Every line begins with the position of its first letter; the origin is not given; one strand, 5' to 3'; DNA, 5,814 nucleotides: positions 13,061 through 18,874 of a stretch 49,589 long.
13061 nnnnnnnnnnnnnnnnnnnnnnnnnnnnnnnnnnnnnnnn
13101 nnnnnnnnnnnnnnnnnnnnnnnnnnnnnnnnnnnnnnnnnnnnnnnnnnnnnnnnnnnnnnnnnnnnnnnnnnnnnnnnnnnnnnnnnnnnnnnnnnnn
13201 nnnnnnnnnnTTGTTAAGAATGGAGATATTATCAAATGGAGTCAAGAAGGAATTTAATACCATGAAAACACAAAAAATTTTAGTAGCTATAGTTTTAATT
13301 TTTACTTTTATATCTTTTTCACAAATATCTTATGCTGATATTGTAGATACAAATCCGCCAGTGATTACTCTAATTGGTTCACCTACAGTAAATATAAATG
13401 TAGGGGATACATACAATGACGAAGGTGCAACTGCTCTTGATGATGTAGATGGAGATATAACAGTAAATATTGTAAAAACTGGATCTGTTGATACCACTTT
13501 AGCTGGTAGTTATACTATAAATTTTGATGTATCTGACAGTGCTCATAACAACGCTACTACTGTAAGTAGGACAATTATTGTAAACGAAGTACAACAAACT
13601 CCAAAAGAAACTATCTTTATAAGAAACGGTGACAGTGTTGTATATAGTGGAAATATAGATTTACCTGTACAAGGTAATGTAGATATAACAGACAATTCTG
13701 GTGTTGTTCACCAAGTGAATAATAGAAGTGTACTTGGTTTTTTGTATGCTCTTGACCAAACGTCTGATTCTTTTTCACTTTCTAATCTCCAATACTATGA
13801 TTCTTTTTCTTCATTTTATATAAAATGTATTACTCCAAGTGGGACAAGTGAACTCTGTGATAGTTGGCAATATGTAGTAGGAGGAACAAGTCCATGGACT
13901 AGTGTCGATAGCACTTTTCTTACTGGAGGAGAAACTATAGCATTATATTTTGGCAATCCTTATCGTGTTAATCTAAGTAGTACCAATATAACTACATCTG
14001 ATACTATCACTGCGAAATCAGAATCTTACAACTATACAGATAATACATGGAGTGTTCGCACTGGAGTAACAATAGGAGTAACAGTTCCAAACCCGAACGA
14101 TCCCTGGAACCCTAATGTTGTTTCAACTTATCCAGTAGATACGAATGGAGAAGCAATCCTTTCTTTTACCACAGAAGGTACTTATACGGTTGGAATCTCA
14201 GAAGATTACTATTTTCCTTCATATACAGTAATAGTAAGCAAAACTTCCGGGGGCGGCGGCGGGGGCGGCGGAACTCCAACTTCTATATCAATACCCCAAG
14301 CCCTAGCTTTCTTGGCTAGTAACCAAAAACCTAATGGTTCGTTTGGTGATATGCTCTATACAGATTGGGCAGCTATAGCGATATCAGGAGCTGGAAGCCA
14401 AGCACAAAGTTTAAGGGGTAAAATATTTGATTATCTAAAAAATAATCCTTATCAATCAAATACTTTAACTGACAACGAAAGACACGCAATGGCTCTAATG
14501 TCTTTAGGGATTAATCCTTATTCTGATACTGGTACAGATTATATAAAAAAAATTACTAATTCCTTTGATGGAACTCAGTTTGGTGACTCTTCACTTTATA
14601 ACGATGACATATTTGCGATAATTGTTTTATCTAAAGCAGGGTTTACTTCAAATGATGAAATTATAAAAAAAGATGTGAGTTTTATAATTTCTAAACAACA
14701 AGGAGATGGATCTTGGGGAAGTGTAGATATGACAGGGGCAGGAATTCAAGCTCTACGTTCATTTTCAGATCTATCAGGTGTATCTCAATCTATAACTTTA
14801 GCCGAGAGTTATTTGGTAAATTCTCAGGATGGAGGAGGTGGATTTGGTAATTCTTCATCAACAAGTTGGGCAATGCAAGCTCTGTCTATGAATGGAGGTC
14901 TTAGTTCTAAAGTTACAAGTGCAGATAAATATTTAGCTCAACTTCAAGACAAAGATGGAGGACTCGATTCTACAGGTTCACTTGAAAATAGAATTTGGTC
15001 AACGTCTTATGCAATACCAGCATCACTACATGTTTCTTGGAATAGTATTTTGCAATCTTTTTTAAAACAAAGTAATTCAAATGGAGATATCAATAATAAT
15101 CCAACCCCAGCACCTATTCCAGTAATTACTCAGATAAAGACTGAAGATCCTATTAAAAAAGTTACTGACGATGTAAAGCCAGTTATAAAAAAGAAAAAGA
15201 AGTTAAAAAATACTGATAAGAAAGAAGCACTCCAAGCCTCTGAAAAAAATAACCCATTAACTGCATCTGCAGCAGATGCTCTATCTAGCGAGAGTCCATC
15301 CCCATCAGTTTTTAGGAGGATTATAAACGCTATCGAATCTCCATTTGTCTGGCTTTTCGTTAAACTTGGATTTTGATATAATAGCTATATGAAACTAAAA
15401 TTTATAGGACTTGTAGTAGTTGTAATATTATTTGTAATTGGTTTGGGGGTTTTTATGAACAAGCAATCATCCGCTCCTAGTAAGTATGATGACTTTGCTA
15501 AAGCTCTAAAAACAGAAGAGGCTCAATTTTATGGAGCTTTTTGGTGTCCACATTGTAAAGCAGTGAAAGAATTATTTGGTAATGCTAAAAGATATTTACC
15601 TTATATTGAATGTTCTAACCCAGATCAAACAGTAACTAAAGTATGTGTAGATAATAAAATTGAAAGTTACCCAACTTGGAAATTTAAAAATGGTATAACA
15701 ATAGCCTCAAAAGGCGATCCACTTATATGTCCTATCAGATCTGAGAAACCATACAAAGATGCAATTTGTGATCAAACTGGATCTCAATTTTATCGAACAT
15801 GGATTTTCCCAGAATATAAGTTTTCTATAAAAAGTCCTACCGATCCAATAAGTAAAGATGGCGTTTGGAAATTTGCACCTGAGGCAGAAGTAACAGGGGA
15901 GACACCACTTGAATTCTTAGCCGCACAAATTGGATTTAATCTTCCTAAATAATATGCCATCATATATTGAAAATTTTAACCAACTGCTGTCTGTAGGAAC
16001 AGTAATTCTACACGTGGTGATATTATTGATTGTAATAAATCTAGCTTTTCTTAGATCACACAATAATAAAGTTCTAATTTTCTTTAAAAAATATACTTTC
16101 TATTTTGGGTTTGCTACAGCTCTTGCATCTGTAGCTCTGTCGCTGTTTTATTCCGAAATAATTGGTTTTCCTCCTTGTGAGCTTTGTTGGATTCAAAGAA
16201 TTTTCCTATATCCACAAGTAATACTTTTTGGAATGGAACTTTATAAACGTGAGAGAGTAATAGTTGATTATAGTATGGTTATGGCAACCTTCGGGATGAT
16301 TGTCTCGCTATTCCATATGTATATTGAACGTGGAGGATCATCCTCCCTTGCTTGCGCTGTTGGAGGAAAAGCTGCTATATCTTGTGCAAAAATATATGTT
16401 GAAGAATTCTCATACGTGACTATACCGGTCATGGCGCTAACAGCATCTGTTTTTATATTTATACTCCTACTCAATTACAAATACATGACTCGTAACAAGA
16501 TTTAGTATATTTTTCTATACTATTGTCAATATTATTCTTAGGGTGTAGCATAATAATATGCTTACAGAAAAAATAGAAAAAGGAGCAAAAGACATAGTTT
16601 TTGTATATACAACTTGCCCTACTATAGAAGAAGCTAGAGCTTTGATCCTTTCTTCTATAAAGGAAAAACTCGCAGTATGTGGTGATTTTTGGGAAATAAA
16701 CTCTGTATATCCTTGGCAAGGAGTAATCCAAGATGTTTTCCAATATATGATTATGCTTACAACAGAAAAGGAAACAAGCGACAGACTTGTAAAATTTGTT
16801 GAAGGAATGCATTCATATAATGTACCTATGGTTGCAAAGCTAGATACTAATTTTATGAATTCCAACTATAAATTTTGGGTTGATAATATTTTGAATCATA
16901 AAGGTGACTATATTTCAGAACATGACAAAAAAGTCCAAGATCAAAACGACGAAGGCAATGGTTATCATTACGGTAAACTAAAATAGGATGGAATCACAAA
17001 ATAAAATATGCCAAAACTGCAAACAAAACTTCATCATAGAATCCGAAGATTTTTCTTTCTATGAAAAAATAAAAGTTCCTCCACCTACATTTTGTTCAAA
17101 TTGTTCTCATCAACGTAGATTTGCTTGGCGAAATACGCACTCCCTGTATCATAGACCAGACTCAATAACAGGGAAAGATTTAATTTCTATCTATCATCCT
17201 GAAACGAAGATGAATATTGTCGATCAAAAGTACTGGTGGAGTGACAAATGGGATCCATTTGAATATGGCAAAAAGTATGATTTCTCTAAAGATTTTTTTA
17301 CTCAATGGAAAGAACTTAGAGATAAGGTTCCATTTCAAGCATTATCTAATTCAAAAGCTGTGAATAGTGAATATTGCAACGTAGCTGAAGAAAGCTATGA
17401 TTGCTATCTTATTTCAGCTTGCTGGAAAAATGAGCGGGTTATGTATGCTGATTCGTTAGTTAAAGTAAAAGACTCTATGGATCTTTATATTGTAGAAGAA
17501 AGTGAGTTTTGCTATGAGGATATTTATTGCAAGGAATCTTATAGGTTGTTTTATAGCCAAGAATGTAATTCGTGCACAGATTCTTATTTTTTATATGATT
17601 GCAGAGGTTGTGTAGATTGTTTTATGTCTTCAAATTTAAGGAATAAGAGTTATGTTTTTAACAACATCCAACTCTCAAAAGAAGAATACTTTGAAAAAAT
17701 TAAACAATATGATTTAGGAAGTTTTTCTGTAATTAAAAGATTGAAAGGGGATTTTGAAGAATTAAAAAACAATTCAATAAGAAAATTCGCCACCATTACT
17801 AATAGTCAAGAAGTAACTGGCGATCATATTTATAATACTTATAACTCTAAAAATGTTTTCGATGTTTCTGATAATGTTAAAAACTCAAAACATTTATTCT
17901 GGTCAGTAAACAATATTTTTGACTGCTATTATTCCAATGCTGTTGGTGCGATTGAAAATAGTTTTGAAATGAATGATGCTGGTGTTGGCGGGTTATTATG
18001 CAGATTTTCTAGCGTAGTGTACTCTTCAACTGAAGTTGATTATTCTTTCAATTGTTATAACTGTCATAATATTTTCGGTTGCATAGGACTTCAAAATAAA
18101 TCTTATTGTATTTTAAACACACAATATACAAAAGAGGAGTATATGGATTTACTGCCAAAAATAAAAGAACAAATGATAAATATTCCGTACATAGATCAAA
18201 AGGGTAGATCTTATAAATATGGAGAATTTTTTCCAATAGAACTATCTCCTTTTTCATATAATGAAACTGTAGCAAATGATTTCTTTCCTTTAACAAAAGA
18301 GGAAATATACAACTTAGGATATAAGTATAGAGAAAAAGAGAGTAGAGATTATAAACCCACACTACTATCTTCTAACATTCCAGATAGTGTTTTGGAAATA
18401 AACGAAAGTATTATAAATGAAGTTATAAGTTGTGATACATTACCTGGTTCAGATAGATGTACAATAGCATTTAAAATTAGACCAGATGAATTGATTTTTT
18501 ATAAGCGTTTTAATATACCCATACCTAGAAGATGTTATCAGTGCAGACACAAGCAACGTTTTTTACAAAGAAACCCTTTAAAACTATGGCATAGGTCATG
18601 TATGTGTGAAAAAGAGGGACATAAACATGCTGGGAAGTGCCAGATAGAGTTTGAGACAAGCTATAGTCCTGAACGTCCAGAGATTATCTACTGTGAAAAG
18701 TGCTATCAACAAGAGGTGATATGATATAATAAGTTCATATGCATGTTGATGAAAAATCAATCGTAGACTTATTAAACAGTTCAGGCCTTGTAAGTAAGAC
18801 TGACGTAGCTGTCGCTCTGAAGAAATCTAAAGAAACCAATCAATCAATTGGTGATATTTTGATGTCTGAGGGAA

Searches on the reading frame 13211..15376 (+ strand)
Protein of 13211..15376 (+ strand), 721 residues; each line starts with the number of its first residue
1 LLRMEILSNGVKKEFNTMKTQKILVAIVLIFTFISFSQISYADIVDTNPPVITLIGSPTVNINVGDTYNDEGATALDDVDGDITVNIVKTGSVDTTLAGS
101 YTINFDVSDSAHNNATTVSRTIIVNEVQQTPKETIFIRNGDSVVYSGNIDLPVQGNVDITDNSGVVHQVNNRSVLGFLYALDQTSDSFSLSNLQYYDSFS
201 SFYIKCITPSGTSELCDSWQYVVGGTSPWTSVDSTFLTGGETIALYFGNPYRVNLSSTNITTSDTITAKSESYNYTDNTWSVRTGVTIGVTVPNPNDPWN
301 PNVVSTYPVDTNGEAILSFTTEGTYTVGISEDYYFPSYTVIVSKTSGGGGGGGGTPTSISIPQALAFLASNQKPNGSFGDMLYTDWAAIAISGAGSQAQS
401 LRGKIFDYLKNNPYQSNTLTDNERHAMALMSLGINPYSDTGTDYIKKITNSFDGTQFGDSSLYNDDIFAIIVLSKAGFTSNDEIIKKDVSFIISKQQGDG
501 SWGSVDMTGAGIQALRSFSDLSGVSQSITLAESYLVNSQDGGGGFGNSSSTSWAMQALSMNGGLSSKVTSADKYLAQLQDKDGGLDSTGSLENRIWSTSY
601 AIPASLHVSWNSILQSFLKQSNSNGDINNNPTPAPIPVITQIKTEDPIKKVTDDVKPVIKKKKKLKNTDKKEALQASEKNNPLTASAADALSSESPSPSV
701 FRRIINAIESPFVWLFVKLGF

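Call 11: search_protein_families(library=pfam, proteins=[window:13211-15376:+], max_evalue=0.001)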
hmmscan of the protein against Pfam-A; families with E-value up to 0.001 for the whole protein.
window:13211-15376:+ (721 aa): 3 families
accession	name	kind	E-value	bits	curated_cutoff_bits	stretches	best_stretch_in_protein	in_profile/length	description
PF16403.11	Bact_surface_Ig-like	-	3.3e-19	69.1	27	1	52-124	1-71/71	Bacterial surface protein, Ig-like domain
PF13243.12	SQHop_cyclase_C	-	2.6e-05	23.9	26.1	0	471-553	147-234/319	Squalene-hopene cyclase C-terminal domain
PF07678.20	TED_complement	-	0.00081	19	22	0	360-381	115-136/312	A-macroglobulin TED domain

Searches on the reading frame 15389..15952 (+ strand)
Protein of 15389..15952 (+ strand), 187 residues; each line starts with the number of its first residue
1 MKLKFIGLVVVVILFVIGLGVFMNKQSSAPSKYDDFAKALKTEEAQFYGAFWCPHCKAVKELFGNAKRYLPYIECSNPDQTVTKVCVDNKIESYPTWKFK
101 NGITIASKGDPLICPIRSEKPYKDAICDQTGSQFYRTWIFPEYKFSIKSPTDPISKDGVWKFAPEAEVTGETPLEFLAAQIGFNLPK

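Call 11: search_protein_families(library=pfam, proteins=[window:15389-15952:+], max_evalue=0.001)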
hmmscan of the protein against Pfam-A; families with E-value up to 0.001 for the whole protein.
window:15389-15952:+ (187 aa): 1 family
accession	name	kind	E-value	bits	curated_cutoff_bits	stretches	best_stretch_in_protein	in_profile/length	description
PF00085.26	Thioredoxin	-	8.9e-05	22.9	23.5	1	46-101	24-81/103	Thioredoxin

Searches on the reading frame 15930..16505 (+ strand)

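Call 11: search_protein_families(library=pfam, proteins=[window:15930-16505:+], max_evalue=0.001)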
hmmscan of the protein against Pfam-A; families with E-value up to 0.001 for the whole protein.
window:15930-16505:+ (191 aa): 1 family
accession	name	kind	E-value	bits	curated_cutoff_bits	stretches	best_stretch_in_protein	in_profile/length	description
PF02600.21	DsbB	-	4.6e-12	47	22.1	1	55-178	3-143/148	Disulfide bond formation protein DsbB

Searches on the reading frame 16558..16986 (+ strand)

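Call 17: search_protein_families(library=pfam, proteins=[window:16558-16986:+], max_evalue=0.001)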
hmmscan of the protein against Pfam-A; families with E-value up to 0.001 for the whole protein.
window:16558-16986:+ (142 aa): 1 family
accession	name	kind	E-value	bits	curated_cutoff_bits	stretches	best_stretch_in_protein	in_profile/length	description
PF03091.20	CutA1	-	1.3e-20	73.4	22.4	1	15-109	2-97/99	CutA1 divalent ion tolerance protein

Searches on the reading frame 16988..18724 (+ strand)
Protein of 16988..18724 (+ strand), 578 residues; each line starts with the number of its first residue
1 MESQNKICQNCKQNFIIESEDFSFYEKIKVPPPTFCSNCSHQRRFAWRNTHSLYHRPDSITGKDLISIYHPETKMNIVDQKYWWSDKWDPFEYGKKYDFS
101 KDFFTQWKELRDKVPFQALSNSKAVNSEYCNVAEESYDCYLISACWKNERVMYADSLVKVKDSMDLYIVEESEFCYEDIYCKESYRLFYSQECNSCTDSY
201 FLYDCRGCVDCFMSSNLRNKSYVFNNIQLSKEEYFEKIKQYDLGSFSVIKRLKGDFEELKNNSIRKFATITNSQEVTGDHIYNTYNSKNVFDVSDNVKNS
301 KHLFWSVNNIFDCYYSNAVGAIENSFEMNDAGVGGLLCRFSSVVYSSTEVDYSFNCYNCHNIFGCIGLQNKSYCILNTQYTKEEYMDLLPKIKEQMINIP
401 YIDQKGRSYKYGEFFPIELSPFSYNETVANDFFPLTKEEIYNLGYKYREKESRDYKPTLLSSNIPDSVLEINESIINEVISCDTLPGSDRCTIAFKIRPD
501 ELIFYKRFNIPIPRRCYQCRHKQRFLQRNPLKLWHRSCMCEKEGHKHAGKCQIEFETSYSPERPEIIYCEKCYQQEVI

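Call 3: search_protein_families(library=pfam, proteins=[window:16988-18724:+], max_evalue=1)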
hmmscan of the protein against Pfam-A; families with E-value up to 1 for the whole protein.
window:16988-18724:+ (578 aa): 2 families
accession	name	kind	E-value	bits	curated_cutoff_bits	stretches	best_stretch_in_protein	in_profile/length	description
PF04494.20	TFIID_NTD2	-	0.023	15.4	22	1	249-289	57-97/133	WD40 associated region in TFIID subunit, NTD2 domain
PF03869.20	Arc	-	0.089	13.1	20.4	1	108-136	13-41/50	Arc-like DNA binding domain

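Call 4: search_protein_families(library=ncbifam, proteins=[window:16988-18724:+], max_evalue=1)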
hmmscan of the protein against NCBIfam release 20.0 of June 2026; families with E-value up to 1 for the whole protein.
window:16988-18724:+ (578 aa): 0 families

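Call 79: search_protein_families(library=padloc, proteins=[window:16988-18724:+], max_evalue=0.01)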
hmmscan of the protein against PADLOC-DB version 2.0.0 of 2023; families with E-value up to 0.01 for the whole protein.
window:16988-18724:+ (578 aa): 0 families
